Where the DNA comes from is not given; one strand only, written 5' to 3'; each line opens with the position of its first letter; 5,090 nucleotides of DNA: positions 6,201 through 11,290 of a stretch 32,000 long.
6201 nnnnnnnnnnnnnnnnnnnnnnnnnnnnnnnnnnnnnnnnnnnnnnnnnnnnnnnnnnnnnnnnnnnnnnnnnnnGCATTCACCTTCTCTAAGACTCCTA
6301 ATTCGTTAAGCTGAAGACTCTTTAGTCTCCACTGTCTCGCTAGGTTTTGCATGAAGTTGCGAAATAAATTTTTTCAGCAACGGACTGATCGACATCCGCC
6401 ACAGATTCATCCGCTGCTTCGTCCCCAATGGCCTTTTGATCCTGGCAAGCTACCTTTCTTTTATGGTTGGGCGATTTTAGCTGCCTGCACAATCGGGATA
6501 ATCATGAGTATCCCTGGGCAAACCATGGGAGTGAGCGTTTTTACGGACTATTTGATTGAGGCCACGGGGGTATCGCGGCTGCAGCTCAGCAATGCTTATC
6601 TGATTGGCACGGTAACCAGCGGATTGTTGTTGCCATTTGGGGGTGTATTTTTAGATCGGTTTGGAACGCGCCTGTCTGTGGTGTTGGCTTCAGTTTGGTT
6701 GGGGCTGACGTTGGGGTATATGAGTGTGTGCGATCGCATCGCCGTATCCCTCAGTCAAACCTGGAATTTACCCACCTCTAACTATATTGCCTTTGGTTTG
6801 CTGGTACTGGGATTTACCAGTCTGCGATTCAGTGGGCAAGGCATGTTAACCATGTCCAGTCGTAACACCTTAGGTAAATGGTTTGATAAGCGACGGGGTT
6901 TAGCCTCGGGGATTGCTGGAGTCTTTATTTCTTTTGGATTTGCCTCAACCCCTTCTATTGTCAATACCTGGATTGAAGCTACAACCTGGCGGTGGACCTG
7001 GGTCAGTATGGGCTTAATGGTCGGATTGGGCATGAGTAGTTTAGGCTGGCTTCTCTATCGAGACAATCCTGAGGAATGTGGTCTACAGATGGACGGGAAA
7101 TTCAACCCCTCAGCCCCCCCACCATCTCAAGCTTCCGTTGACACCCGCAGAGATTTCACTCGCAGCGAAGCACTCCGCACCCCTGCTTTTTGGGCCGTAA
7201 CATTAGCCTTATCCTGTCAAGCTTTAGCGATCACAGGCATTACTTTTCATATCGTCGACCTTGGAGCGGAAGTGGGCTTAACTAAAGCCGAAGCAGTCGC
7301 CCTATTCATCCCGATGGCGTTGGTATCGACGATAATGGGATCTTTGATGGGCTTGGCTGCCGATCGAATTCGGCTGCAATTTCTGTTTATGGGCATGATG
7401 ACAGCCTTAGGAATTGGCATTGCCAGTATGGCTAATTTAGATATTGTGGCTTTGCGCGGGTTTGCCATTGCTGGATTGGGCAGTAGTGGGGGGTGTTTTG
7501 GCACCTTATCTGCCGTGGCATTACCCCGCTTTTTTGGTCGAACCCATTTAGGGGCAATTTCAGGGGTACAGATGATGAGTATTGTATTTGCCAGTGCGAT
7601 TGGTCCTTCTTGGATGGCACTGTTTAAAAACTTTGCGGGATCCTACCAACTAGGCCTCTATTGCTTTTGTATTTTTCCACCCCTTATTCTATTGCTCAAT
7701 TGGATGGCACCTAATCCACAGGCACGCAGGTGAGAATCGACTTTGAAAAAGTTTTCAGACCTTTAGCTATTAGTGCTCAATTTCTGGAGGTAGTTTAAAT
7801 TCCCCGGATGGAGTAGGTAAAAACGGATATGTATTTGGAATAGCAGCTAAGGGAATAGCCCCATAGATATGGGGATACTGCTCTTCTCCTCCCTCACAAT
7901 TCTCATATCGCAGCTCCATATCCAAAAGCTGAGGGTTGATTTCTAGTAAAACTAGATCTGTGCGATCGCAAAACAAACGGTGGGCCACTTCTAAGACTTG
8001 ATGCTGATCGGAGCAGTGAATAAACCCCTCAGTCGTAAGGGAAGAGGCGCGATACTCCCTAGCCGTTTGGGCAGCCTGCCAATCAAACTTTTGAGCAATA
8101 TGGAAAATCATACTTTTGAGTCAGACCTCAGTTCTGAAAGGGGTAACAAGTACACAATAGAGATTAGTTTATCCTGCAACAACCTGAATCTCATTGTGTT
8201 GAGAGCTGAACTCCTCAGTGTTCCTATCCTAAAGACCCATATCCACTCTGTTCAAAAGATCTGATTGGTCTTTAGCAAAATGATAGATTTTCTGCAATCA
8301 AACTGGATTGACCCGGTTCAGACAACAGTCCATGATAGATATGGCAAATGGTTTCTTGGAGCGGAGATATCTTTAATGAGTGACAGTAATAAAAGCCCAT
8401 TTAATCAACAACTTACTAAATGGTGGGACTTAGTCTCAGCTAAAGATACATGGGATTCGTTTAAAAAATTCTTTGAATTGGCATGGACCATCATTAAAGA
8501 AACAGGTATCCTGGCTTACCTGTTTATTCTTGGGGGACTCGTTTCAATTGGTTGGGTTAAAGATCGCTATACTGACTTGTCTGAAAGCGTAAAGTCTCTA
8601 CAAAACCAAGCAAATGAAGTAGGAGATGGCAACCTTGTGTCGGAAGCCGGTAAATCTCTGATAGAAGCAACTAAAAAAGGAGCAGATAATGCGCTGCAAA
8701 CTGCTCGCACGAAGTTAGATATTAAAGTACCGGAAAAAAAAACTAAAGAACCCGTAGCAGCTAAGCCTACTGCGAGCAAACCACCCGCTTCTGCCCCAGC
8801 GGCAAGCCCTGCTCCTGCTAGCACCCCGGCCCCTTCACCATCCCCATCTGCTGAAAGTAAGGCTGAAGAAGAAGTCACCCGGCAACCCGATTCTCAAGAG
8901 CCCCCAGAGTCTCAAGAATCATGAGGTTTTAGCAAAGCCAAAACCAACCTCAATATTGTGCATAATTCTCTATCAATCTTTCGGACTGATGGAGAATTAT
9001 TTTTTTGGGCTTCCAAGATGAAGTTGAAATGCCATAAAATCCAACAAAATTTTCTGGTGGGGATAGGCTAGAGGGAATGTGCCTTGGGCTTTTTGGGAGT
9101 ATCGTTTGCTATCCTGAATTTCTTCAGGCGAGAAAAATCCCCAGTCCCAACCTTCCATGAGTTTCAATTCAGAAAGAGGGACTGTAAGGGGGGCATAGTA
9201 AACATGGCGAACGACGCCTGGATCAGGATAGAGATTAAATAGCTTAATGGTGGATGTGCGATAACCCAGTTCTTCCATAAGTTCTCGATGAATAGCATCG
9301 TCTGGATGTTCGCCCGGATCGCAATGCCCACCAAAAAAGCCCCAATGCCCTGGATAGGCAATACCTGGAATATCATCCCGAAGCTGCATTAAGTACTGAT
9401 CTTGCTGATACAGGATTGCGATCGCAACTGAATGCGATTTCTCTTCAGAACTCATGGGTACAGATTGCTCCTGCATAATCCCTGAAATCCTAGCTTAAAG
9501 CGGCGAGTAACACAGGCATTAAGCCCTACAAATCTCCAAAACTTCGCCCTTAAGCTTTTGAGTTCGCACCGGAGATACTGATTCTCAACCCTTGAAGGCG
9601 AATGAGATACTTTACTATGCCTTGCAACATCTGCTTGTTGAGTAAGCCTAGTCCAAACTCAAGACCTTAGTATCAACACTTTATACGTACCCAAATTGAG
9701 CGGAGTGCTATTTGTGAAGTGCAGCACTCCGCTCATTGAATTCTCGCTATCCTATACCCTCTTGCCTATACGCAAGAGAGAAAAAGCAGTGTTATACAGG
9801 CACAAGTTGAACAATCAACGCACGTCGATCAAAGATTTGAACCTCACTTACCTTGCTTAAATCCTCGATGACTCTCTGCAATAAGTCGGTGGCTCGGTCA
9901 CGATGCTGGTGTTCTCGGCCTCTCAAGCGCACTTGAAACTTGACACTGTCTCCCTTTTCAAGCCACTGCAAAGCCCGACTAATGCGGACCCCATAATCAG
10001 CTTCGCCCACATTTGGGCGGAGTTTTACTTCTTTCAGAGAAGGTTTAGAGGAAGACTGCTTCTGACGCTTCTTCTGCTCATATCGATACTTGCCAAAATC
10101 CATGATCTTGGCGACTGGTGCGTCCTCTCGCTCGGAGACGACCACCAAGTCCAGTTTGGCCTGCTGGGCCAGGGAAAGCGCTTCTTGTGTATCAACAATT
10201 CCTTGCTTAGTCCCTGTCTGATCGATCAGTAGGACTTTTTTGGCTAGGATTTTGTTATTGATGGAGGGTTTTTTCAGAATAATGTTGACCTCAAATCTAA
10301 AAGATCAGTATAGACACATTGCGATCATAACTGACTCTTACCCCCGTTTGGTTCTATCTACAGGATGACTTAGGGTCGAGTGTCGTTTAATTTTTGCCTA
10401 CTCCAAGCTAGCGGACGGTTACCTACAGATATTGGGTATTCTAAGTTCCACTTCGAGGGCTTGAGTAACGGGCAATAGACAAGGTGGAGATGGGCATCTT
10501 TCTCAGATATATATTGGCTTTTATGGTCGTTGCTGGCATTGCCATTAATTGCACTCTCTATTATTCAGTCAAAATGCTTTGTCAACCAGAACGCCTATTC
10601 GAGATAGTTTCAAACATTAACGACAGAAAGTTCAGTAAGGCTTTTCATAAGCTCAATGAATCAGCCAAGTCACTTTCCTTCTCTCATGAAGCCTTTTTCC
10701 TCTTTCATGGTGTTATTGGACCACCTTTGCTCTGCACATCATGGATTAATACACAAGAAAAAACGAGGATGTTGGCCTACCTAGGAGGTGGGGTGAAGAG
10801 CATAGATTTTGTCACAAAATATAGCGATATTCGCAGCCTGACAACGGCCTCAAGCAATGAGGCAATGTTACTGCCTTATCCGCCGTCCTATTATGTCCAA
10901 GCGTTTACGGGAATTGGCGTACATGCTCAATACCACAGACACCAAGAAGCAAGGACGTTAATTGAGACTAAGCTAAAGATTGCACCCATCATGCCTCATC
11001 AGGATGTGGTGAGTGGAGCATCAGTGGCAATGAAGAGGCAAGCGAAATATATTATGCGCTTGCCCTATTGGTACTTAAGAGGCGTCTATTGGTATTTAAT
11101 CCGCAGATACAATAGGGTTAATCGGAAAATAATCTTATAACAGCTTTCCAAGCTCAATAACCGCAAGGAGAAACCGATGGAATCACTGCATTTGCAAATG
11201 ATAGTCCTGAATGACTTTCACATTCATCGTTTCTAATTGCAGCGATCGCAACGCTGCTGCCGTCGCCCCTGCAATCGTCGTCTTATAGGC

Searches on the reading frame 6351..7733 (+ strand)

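Call 8: search_protein_families(library=pfam, proteins=[window:6351-7733:+])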
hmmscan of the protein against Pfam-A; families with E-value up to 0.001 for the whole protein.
window:6351-7733:+ (460 aa): 1 family
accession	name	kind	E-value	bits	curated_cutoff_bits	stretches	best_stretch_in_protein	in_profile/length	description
PF07690.21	MFS_1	-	2.8e-25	89.4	33.4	1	48-419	3-347/347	Major Facilitator Superfamily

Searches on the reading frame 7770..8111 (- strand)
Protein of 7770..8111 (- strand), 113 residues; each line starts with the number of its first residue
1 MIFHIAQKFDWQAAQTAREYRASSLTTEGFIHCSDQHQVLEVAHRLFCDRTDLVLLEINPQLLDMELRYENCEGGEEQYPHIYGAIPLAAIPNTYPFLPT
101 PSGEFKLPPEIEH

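Call 8: search_protein_families(library=pfam, proteins=[window:7770-8111:-])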
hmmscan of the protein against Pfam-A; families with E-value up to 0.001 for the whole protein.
window:7770-8111:- (113 aa): 1 family
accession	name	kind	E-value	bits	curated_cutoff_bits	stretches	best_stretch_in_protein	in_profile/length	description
PF06108.18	DUF952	-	1.3e-28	99.1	23.7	1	5-91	1-87/90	Protein of unknown function (DUF952)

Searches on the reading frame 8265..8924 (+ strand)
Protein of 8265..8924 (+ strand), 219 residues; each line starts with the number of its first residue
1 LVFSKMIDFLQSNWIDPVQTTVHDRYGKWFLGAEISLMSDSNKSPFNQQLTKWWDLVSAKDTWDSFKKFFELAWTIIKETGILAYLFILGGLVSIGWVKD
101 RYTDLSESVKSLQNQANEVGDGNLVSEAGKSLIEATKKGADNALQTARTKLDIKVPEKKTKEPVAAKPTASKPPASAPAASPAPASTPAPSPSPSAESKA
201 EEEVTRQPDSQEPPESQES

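Call 8: search_protein_families(library=pfam, proteins=[window:8265-8924:+])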
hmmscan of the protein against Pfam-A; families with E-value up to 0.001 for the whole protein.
window:8265-8924:+ (219 aa): 0 families

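Call 49: search_protein_families(library=ncbifam, proteins=[window:8265-8921:+], max_evalue=0.01)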
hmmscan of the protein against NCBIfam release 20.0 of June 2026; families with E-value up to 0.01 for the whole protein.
window:8265-8921:+ (219 aa): 2 families
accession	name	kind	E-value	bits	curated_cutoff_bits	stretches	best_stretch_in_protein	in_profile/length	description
NF033930.1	pneumo_PspA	exception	3.7e-06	26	850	1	100-210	301-409/659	pneumococcal surface protein A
NF041620.1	MXAN_5187_fam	hypoth_equivalog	0.0014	18.4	200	1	126-209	356-447/601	MXAN_5187 family protein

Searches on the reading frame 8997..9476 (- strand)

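Call 8: search_protein_families(library=pfam, proteins=[window:8997-9476:-])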
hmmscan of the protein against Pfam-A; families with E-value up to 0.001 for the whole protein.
window:8997-9476:- (159 aa): 2 families
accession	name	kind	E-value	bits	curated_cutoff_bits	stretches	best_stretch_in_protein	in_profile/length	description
PF00293.34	NUDIX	-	7.7e-15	55.5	21.1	1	15-125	3-123/134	NUDIX domain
PF22327.2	Nudt16-like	-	5.8e-05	23.5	27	1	25-79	22-70/161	U8 snoRNA-decapping enzyme-like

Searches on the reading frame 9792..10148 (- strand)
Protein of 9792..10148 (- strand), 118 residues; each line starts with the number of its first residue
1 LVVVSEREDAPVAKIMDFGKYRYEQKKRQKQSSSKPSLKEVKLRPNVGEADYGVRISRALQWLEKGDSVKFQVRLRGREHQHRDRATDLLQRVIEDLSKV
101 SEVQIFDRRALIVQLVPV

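Call 8: search_protein_families(library=pfam, proteins=[window:9792-10148:-])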
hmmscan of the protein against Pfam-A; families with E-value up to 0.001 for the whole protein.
window:9792-10148:- (118 aa): 2 families
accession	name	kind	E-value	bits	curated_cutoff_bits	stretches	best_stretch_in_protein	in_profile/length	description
PF00707.27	IF3_C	-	7.7e-20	71.1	34.8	1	38-104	3-69/86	Translation initiation factor IF-3, C-terminal domain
PF05198.21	IF3_N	-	7.6e-10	39.3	26.9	1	2-31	40-69/70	Translation initiation factor IF-3, N-terminal domain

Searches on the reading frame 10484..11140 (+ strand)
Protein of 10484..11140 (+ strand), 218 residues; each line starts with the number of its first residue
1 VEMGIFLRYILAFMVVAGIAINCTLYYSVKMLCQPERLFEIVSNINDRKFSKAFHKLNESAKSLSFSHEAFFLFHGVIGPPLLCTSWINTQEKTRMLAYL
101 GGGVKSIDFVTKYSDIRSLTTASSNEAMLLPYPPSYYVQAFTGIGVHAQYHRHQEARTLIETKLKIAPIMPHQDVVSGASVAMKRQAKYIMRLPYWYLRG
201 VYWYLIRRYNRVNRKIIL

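Call 8: search_protein_families(library=pfam, proteins=[window:10484-11140:+])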
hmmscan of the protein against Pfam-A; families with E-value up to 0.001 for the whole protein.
window:10484-11140:+ (218 aa): 0 families

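Call 49: search_protein_families(library=ncbifam, proteins=[window:10484-11137:+], max_evalue=0.01)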
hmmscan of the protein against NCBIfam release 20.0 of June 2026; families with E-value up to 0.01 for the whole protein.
window:10484-11137:+ (218 aa): 0 families
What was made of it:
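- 10484..11140 (+): orf218, a hypothetical protein with no family match. It is the native flank beyond the remnant, convergent with it, and ends 40 nt from it. No Pfam or NCBIfam hit (calls 8, 49).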
